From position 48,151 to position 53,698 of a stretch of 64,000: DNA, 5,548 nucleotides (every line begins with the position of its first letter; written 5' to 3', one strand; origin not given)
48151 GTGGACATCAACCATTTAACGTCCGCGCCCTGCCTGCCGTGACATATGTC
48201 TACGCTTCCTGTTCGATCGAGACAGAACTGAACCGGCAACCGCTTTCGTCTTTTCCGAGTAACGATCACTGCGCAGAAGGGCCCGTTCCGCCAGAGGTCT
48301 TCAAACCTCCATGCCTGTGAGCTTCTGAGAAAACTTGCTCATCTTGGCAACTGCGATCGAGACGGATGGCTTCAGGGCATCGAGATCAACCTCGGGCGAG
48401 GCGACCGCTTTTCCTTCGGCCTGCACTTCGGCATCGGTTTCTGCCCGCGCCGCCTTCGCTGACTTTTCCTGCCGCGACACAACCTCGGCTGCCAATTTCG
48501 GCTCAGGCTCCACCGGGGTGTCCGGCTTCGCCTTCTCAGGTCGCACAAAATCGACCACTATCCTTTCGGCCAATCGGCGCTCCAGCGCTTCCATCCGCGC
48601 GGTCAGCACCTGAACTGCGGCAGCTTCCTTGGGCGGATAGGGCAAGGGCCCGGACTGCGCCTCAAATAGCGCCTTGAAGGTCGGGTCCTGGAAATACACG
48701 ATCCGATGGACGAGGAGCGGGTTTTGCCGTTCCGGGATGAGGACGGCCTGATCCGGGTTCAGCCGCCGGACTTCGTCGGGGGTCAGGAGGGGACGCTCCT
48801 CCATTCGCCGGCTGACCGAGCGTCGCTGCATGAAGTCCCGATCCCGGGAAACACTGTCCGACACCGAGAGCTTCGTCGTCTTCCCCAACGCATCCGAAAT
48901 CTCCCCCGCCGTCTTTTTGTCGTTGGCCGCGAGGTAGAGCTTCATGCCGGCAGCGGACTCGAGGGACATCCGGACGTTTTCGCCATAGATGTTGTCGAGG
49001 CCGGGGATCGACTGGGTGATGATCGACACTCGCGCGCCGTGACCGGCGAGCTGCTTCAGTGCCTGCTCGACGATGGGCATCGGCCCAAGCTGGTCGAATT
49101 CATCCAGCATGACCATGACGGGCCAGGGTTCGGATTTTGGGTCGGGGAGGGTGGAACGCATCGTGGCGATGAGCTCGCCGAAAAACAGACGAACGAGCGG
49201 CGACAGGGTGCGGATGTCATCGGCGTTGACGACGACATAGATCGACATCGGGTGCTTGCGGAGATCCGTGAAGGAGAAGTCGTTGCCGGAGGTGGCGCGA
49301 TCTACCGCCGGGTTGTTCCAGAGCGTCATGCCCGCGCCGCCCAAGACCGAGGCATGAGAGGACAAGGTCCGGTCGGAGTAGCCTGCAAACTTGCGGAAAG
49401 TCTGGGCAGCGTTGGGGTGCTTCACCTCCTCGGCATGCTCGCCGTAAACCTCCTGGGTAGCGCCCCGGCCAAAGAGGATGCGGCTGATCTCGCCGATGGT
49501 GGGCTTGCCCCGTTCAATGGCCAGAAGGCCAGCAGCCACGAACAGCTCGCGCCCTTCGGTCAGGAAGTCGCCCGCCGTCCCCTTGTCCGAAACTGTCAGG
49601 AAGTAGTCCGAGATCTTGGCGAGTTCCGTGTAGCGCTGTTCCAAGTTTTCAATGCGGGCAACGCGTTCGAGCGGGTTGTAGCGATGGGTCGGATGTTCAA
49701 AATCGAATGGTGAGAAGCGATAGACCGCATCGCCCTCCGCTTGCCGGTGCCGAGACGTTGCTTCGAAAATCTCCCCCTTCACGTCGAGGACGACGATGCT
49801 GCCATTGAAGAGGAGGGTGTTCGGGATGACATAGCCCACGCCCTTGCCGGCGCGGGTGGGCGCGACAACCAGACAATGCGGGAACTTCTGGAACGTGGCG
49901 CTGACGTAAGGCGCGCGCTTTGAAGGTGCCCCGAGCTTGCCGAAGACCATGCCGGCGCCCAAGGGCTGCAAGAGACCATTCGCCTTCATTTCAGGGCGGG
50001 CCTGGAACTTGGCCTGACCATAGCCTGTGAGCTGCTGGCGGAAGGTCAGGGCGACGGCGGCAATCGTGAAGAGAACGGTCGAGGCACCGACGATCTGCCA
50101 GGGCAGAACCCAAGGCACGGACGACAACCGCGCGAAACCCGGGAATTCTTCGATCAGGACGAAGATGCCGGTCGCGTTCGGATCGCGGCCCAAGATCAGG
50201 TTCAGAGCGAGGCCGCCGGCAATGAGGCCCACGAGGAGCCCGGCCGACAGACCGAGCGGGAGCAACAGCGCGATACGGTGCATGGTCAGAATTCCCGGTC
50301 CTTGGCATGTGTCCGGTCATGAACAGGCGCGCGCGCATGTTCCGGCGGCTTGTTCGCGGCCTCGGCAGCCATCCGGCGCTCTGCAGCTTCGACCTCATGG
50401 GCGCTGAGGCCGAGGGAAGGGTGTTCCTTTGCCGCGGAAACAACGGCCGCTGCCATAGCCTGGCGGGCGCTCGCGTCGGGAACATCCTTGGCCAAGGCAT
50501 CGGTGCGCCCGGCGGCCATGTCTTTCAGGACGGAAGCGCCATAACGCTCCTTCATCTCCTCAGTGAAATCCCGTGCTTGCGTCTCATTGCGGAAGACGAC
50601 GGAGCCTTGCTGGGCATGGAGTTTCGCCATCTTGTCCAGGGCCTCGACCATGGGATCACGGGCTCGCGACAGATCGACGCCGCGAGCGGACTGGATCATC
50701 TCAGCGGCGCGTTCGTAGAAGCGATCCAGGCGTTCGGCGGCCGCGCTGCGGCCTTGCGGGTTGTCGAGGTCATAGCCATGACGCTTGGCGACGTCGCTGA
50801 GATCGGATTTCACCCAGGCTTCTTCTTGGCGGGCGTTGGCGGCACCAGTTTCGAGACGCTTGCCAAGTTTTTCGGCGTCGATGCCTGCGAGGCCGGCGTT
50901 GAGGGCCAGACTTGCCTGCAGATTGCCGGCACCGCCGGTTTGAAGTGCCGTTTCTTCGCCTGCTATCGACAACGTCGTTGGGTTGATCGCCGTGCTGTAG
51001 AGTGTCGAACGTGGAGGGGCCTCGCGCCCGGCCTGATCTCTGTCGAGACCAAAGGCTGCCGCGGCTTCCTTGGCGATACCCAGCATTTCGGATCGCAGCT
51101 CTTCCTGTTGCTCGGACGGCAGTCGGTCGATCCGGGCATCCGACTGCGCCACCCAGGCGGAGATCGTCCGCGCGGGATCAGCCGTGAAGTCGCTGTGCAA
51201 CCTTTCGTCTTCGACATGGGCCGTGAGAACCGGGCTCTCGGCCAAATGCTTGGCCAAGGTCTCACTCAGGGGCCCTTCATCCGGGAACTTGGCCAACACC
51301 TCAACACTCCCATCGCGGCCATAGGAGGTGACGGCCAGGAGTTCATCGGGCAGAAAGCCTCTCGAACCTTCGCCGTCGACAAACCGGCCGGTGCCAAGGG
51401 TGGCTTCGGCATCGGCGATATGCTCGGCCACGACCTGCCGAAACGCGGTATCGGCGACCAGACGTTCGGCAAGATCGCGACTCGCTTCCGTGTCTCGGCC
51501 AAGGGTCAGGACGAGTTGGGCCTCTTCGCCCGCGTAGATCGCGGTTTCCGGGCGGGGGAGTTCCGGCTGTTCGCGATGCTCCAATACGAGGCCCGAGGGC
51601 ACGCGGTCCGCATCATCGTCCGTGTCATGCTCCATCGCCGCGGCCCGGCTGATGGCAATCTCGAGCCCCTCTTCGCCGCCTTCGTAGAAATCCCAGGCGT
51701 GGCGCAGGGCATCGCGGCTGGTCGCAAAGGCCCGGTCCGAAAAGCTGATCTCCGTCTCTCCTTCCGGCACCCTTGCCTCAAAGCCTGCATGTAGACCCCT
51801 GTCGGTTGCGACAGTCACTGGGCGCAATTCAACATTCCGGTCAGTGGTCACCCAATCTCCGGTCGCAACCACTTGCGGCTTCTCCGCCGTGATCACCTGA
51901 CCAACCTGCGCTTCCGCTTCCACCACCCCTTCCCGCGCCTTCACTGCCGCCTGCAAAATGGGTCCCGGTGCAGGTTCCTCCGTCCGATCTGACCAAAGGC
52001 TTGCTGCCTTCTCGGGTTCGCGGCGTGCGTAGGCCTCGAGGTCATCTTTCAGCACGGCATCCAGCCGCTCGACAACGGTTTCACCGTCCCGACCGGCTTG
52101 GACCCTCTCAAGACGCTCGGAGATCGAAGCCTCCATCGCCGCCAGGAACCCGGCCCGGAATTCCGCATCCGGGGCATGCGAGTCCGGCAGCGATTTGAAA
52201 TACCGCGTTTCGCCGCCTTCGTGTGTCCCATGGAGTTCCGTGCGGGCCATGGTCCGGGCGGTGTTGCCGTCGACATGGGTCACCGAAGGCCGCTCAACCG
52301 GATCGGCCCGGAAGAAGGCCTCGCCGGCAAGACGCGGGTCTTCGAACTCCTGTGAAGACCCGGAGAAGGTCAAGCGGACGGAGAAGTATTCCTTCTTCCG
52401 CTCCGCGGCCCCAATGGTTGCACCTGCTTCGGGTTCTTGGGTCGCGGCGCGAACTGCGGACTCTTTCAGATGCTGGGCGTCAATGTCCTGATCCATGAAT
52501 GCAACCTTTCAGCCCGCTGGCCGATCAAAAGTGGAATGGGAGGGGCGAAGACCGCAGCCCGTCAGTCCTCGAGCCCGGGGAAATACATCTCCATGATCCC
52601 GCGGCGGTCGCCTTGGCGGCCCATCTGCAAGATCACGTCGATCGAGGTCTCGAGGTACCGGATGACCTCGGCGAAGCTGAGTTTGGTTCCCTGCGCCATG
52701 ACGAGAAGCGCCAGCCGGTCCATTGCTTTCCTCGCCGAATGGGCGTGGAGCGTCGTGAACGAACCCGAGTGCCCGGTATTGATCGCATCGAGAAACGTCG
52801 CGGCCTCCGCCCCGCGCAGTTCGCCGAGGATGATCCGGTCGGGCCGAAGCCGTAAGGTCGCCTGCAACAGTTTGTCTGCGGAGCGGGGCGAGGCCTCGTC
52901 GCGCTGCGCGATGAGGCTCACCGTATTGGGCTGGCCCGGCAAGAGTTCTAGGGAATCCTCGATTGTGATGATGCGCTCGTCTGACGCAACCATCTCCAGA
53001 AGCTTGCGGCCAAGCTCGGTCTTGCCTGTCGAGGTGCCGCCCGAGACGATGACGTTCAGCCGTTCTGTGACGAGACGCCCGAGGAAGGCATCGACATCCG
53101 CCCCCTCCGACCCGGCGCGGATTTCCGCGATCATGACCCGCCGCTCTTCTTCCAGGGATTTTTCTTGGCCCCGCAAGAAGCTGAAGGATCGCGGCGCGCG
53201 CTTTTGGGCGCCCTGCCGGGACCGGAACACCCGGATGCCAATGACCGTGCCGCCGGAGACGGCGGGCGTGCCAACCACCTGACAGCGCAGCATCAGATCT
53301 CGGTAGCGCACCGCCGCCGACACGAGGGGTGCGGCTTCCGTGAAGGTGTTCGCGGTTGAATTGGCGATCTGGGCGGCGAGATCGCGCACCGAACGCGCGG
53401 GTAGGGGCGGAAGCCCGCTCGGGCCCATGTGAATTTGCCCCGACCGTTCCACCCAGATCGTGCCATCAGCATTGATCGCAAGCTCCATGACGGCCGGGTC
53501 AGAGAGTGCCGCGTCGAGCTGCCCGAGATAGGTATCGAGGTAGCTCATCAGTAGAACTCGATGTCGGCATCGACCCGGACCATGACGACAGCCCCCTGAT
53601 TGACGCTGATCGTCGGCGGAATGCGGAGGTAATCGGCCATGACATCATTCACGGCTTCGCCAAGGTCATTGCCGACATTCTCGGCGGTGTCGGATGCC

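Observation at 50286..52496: Relaxase C-terminal module duplicated on a nuclease-less 736-aa protein placed directly before virD4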

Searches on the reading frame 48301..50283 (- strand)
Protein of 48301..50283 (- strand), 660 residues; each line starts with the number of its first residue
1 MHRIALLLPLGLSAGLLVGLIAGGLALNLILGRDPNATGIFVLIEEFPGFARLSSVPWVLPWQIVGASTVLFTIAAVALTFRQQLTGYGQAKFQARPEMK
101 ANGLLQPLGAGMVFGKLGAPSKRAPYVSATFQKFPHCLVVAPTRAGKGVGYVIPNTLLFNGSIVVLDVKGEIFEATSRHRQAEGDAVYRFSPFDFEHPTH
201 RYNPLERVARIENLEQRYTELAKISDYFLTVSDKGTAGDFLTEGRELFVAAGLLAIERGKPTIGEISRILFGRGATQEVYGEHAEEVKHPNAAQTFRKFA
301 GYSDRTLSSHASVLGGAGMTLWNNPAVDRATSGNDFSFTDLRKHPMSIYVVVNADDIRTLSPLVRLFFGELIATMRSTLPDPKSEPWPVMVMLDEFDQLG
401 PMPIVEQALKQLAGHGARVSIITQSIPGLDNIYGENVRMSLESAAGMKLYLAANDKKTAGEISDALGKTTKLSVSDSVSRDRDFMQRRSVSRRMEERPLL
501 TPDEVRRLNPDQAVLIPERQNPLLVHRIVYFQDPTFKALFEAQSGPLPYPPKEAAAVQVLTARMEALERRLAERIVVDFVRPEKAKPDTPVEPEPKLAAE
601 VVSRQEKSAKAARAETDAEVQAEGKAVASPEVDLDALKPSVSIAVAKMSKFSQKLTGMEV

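Call 4: search_protein_families(library=pfam, proteins=[window:48301-50283:-], max_evalue=0.1)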
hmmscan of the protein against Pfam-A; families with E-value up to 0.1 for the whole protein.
window:48301-50283:- (660 aa): 3 families
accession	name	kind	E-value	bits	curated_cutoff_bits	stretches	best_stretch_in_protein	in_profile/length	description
PF02534.20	T4SS-DNA_transf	-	5.6e-96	322.6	20.1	1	132-539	41-454/468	Type IV secretory system Conjugative DNA transfer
PF12696.13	TraG-D_C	-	4.6e-27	94.9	22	1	388-509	1-125/126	TraM recognition site of TraD and TraG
PF10412.15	TrwB_AAD_bind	-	7.1e-19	68.4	20.5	1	331-516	187-374/387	Type IV secretion-system coupling protein DNA-binding domain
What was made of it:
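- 48301..50283 (-): virD4, the type IV coupling protein; its ATG lies 2 nt after the X stop codon. Pfam T4SS-DNA_transf E 5.6e-96, TraG-D_C and TrwB_AAD_bind (call 4).
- Checked: Downstream lies a gene with the Pfam domains T4SS-DNA_transf, TraG-D_C and TrwB_AAD_bind, i.e. virD4 (48301..50283, call 4).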

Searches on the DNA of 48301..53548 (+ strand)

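Call 6: search_dna_similar(query=window:48301-53548:+, collection=plasmids, mode=near, max_rows=25)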
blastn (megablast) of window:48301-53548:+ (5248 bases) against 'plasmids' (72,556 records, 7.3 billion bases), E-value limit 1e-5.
Records with a match: 6; places in all: 6; records where one place covers at least 80% of the query: 2.
Best place of each record, by identity: 60-80% 6.
By first word of the organism name: Paracoccus 3; Gemmobacter 2; Rhodobacter 1.
By predicted mobility (MOB-suite, as given by PLSDB): mobilizable 3; non-mobilizable 2; conjugative 1.
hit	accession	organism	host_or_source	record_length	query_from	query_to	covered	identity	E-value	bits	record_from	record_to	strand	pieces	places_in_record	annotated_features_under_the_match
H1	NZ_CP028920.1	Gemmobacter aquarius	Whole organism,fresh water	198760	167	5248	94%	79.1%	0e+0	3358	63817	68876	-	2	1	hypothetical protein | type IV secretory system conjugative DNA transfer family protein | ATPase, T2SS/T4P/T4SS family | TrbI/VirB10 family protein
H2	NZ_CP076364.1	Gemmobacter fulvus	cell culture,Anabaena culture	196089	326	5248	91%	79.9%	0e+0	3458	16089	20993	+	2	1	hypothetical protein | type IV secretory system conjugative DNA transfer family protein | ATPase, T2SS/T4P/T4SS family | TrbI/VirB10 family protein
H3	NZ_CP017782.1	Rhodobacter xanthinilyticus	bacterial culture,sea water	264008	335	1934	30%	79.3%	0e+0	1110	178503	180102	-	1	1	type IV secretory system conjugative DNA transfer family protein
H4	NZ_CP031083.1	Paracoccus yeei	Homo sapiens,single cell,eye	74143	563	1665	21%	74.8%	7e-131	477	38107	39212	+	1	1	type IV secretory system conjugative DNA transfer family protein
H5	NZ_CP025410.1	Paracoccus tegillarcae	Tegillarca granosa,single cell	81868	565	1587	19%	75.4%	1e-132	483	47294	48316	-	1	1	type IV secretory system conjugative DNA transfer family protein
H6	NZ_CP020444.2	Paracoccus yeei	Homo sapiens,Urine suprapubic aspirate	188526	563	1587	20%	75.1%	3e-129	472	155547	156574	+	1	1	type IV secretory system conjugative DNA transfer family protein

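Call 8: get_annotated_region(hit=H2, flank=20000)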
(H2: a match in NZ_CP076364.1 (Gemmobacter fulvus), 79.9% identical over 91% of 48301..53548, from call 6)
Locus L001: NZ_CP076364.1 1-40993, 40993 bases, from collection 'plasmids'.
description: Gemmobacter fulvus strain con5 plasmid p3, complete sequence
organism: Gemmobacter fulvus (NCBI taxid 2840474)
taxonomy: Bacteria; Pseudomonadota; Alphaproteobacteria; Rhodobacterales; Paracoccaceae; Gemmobacter; Gemmobacter fulvus
host: -; source: cell culture,Anabaena culture; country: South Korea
typing (MOB-suite, as given by PLSDB): mobilizable; replicon rep_cluster_547; relaxase MOBP
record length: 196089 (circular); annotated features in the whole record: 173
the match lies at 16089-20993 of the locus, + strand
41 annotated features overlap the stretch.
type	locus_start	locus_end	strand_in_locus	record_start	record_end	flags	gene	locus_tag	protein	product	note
CDS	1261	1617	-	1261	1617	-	-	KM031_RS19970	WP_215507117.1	hypothetical protein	-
CDS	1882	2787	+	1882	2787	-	rlmF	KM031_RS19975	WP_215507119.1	23S rRNA (adenine(1618)-N(6))-methyltransferase RlmF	GO:0006364 - rRNA processing [Evidence IEA]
CDS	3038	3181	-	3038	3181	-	-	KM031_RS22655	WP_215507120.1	hypothetical protein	-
CDS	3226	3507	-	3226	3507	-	-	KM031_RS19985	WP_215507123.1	type II toxin-antitoxin system ParD family antitoxin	GO:0051983 - regulation of chromosome segregation [Evidence IEA]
CDS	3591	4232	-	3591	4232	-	-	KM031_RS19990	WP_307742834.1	excalibur calcium-binding domain-containing protein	-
CDS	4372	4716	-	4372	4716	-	-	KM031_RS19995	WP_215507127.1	helix-turn-helix transcriptional regulator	-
CDS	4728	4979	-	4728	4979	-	-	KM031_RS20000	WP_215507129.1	type II toxin-antitoxin system RelE/ParE family toxin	-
CDS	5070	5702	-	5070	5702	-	-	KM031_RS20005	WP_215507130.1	tyrosine-type recombinase/integrase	GO:0015074 - DNA integration [Evidence IEA]; GO:0006310 - DNA recombination [Evidence IEA]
CDS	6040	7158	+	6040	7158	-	-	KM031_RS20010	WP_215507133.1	efflux RND transporter periplasmic adaptor subunit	GO:0006810 - transport [Evidence IEA]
CDS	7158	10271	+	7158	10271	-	-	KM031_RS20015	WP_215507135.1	efflux RND transporter permease subunit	-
CDS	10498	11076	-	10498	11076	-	-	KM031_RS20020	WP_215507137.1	TetR/AcrR family transcriptional regulator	GO:0006355 - regulation of DNA-templated transcription [Evidence IEA]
CDS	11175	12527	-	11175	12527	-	-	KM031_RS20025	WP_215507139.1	MATE family efflux transporter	GO:0055085 - transmembrane transport [Evidence IEA]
CDS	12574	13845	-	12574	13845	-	fabF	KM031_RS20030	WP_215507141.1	beta-ketoacyl-ACP synthase II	GO:0006633 - fatty acid biosynthetic process [Evidence IEA]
CDS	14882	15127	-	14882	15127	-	-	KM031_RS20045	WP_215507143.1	helix-turn-helix transcriptional regulator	-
CDS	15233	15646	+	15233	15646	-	-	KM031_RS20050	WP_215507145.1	hypothetical protein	-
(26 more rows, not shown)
